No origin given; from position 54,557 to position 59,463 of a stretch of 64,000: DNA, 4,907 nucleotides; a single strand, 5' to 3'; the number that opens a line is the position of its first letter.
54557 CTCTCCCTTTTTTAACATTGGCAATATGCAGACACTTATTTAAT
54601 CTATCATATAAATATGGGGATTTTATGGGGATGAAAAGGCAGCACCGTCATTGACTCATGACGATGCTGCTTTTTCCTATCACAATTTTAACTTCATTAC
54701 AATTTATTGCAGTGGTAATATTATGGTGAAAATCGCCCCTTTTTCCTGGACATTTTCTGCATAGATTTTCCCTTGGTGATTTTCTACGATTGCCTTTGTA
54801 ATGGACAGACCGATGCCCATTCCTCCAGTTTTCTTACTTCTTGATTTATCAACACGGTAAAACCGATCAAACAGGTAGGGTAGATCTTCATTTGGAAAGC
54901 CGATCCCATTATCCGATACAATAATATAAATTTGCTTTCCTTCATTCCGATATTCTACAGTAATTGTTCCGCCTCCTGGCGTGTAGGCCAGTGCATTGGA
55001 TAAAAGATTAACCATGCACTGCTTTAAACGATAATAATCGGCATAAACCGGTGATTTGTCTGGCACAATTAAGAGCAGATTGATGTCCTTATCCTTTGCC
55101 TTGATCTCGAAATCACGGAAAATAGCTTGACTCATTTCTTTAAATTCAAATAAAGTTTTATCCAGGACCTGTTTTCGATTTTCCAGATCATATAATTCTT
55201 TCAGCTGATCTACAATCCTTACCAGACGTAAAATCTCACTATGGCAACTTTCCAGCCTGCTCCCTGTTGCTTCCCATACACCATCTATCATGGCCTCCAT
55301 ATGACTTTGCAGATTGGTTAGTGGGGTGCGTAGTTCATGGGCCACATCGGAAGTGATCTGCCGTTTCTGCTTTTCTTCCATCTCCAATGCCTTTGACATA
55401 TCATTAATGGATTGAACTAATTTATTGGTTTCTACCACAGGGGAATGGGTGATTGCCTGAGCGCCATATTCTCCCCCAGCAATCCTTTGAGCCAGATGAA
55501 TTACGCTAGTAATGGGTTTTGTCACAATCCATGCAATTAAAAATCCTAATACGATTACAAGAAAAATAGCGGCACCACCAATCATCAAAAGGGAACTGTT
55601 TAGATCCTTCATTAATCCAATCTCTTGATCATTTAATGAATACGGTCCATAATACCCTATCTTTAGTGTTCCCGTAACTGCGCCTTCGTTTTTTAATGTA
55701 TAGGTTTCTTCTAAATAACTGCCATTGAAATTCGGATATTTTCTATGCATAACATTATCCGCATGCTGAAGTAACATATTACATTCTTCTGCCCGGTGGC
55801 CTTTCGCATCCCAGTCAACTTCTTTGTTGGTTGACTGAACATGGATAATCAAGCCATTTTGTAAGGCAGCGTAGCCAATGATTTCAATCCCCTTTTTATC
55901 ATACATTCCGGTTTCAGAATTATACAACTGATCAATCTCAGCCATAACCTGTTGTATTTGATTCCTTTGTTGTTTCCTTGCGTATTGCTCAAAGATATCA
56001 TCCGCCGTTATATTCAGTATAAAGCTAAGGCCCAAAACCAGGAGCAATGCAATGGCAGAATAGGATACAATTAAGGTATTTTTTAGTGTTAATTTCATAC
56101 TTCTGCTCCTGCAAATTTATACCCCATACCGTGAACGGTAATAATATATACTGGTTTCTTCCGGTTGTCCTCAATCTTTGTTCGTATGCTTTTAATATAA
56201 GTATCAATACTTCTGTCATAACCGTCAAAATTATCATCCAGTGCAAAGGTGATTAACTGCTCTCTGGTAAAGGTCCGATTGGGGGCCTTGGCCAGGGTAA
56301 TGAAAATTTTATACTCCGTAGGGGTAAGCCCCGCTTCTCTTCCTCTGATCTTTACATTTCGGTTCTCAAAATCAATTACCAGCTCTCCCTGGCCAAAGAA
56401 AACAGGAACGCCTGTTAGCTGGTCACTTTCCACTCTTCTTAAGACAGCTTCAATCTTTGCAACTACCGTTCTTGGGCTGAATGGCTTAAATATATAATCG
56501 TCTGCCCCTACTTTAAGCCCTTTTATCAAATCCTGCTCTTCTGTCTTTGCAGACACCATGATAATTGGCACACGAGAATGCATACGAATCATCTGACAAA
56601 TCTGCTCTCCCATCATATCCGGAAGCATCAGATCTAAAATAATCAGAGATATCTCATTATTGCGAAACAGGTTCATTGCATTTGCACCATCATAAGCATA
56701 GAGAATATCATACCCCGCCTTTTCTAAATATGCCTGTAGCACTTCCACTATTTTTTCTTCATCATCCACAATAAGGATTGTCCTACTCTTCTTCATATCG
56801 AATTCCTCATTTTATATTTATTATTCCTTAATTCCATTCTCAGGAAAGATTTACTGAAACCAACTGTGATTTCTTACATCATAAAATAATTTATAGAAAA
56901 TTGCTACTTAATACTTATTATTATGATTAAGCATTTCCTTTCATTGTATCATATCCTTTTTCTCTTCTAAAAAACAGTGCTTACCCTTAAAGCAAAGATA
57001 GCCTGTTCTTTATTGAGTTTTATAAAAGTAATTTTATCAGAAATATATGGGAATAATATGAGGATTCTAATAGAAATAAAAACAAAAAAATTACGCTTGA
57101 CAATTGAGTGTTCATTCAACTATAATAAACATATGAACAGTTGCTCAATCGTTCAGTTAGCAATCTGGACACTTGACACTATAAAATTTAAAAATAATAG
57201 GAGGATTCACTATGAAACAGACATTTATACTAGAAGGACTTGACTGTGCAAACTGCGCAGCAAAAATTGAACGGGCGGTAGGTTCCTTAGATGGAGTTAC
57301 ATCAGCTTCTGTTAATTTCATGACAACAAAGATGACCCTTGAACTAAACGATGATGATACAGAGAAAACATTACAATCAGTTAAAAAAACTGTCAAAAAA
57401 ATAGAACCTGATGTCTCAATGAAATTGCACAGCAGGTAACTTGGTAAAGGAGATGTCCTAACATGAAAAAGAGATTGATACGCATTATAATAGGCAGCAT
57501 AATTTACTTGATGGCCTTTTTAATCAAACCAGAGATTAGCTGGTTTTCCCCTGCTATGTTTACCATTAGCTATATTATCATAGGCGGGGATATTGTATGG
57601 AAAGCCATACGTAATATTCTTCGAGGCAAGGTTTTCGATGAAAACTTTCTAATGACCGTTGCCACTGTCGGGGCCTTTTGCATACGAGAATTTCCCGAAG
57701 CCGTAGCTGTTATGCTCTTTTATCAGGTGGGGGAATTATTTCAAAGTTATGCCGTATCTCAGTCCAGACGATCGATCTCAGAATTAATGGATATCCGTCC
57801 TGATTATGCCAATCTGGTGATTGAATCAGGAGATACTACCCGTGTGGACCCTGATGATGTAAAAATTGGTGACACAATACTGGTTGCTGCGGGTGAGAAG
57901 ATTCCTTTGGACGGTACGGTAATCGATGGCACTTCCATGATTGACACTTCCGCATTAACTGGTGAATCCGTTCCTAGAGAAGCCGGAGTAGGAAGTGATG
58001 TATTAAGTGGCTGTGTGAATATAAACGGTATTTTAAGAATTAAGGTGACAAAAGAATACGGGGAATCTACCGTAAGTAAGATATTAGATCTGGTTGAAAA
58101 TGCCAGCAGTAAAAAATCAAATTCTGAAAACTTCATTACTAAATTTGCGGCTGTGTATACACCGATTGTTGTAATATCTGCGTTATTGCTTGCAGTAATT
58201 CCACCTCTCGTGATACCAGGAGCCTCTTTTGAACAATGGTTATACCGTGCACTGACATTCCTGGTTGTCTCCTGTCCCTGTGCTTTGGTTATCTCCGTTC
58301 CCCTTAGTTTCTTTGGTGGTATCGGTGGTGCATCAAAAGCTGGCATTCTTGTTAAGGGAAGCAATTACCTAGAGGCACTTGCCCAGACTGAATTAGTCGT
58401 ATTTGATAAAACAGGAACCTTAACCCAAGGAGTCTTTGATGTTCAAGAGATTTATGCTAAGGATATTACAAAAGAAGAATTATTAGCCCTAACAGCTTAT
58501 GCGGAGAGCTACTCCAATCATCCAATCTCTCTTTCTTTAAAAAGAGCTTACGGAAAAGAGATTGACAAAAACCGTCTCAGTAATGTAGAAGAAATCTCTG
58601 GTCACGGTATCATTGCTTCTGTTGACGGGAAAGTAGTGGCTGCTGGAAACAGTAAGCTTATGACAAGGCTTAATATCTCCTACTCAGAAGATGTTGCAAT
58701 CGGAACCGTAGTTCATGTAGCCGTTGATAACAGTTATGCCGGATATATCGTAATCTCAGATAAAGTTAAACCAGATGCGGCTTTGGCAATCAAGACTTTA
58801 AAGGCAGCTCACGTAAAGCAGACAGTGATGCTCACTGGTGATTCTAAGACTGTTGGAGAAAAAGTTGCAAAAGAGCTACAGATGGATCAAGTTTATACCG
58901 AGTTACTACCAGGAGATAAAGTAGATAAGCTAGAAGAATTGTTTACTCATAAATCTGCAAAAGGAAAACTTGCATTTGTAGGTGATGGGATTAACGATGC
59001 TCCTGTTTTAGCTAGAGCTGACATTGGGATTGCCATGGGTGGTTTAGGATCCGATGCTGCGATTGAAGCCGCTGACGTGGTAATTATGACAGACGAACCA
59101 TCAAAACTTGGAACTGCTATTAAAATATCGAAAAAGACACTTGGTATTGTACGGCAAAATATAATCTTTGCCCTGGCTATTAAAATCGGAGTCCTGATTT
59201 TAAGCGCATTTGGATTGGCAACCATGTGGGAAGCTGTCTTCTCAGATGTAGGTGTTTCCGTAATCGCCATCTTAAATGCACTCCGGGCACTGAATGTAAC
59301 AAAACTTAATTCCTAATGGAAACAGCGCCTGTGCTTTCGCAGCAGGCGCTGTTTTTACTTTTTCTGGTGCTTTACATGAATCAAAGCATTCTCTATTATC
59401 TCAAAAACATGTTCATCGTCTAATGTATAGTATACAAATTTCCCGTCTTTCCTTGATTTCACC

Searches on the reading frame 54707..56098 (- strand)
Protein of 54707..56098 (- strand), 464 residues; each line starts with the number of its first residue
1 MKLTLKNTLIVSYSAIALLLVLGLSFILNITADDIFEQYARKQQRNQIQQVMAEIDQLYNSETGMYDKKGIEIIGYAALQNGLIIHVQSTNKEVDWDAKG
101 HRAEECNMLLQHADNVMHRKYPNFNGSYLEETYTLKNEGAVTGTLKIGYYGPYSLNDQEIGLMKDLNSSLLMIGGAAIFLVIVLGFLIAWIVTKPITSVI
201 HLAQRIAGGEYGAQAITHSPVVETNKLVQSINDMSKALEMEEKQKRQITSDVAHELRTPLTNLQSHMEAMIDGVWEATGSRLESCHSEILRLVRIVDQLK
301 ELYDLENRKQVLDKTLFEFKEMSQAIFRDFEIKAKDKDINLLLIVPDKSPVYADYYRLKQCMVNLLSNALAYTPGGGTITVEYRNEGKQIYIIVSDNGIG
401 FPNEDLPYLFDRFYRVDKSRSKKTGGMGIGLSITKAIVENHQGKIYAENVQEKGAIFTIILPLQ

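Call 91: search_protein_families(library=pfam, proteins=[window:54707-56098:-], max_evalue=0.01)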
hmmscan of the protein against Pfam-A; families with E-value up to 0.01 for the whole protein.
window:54707-56098:- (464 aa): 5 families
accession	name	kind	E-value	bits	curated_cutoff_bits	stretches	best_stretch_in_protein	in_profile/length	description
PF02518.31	HATPase_c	-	2.3e-28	99.3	26.4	1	354-463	2-109/111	Histidine kinase-, DNA gyrase B-, and HSP90-like ATPase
PF00512.31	HisKA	-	3.9e-10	40.1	26.9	1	244-307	1-65/66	His Kinase A (phospho-acceptor) domain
PF00672.30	HAMP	-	1.6e-06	28.8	25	1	187-239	1-52/53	HAMP domain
PF13589.12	HATPase_c_3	-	0.0056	17.1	25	0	359-432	4-78/137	Histidine kinase-, DNA gyrase B-, and HSP90-like ATPase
PF13581.12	HATPase_c_2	-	0.0069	16.8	27.4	0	360-431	34-104/127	Histidine kinase-like ATPase domain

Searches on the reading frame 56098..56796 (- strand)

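Call 91: search_protein_families(library=pfam, proteins=[window:56098-56796:-], max_evalue=0.01)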
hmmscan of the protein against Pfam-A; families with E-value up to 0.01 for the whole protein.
window:56098-56796:- (233 aa): 4 families
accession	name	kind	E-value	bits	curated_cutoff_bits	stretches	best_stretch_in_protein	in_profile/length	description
PF00072.30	Response_reg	-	8.5e-30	103.6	30.2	1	7-115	1-110/111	Response regulator receiver domain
PF00486.34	Trans_reg_C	-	1.3e-21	76.9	26.2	1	152-228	1-77/77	Transcriptional regulatory protein, C terminal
PF23198.2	PDE8A_N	-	0.00017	22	29.6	1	4-85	10-95/147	PDE8A-like, N-terminal domain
PF20161.5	VpsR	-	0.0035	17.5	23.7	1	4-91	10-95/121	VpsR domain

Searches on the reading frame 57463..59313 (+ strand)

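Call 46: search_protein_families(library=pfam, proteins=[window:57463-59313:+], max_evalue=0.00001)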
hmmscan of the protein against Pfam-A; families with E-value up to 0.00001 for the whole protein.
window:57463-59313:+ (617 aa): 2 families
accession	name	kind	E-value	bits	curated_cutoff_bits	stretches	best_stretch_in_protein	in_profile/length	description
PF00122.25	E1-E2_ATPase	-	3.6e-46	157.4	28.1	1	116-292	7-180/181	E1-E2 ATPase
PF00702.32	Hydrolase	-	1.2e-24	88.2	26.4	1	310-520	2-191/191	haloacid dehalogenase-like hydrolase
